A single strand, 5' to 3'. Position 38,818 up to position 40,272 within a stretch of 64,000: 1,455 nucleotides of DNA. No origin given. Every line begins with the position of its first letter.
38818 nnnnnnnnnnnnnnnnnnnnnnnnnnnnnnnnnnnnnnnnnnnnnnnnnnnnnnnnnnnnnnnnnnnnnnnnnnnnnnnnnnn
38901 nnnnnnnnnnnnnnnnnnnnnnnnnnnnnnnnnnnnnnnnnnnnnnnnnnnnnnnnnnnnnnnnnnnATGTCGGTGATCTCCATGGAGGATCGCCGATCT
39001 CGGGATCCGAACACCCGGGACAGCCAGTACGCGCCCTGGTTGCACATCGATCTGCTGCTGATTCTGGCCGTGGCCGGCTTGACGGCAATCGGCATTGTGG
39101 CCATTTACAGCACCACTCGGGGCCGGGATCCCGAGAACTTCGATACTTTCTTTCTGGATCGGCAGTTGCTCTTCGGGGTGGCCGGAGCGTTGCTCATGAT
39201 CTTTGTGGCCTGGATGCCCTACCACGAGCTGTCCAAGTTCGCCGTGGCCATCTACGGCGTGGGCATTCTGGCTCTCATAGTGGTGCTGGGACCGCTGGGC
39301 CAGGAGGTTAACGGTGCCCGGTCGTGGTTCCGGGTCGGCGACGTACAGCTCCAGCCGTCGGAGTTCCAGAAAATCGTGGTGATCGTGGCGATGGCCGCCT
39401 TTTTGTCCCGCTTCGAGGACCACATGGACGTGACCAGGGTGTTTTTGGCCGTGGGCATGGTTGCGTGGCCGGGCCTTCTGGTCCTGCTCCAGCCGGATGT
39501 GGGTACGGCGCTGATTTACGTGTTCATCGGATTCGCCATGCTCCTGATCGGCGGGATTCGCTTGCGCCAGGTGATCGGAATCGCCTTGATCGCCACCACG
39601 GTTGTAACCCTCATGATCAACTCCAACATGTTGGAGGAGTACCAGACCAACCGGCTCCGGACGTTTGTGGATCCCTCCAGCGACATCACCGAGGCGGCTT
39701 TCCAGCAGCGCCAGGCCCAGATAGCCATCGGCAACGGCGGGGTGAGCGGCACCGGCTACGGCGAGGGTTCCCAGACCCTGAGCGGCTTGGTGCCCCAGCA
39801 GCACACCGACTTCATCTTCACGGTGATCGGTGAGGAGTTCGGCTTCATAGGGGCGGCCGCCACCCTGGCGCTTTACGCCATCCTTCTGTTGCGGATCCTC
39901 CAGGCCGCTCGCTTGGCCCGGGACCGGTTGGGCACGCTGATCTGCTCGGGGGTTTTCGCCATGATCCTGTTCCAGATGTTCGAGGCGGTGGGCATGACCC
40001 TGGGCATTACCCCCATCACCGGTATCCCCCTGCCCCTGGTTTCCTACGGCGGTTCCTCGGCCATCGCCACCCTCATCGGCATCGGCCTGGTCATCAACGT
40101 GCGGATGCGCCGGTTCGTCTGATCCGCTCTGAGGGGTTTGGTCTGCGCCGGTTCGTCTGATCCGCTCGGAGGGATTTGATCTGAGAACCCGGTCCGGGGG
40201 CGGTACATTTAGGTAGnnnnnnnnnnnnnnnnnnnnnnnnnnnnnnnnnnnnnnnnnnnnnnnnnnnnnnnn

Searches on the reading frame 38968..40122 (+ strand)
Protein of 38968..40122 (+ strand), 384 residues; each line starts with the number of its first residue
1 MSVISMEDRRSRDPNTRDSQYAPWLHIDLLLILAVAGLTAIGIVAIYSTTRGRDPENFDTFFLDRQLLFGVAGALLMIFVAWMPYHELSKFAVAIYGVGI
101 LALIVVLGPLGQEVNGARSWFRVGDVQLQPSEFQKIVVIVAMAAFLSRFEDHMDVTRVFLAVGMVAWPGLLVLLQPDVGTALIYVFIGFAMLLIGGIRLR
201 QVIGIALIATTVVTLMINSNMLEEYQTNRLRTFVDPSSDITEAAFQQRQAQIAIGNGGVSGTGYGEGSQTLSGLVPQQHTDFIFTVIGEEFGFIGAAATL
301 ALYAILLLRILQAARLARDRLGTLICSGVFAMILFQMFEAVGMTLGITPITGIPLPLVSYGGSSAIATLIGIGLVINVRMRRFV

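Call 43: find_encoding_contigs(protein=window:38968-40122:+, flank=10000, max_places=4)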
Protein window:38968-40122:+ (384 aa): 1 contig read that carries it; 1 place shown.
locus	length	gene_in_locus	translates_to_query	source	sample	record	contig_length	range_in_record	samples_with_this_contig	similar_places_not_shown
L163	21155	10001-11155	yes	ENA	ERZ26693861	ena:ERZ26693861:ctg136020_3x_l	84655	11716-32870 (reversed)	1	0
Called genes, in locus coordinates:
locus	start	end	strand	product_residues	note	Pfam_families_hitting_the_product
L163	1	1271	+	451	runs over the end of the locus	PF05697:Trigger_N, PF05698:Trigger_C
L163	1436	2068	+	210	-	PF00574:CLP_protease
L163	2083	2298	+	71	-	PF06689:zf-C4_ClpX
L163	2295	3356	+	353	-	PF01078:Mg_chelatase (faint), PF05496:RuvB_N (weak), PF00004:AAA, PF07724:AAA_2, PF07728:AAA_5 (weak), PF13401:AAA_22 (faint), PF10431:ClpB_D2-small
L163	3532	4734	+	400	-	PF08245:Mur_ligase_M (faint), PF27239:FOL3_C (weak), PF02875:Mur_ligase_C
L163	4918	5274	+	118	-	PF00334:NDK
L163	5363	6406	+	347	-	PF00022:Actin, PF06723:MreB_Mbl, PF00012:HSP70, PF14450:FtsA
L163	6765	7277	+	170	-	PF04085:MreC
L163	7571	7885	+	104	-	-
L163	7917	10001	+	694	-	PF03717:PBP_dimer, PF00905:Transpeptidase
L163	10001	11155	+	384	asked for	PF01098:FTSW_RODA_SPOVE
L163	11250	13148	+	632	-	PF19864:Radical_SAM_N2, PF04055:Radical_SAM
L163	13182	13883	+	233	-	PF10105:DUF2344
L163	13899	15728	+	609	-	-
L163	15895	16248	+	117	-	PF00829:Ribosomal_L21p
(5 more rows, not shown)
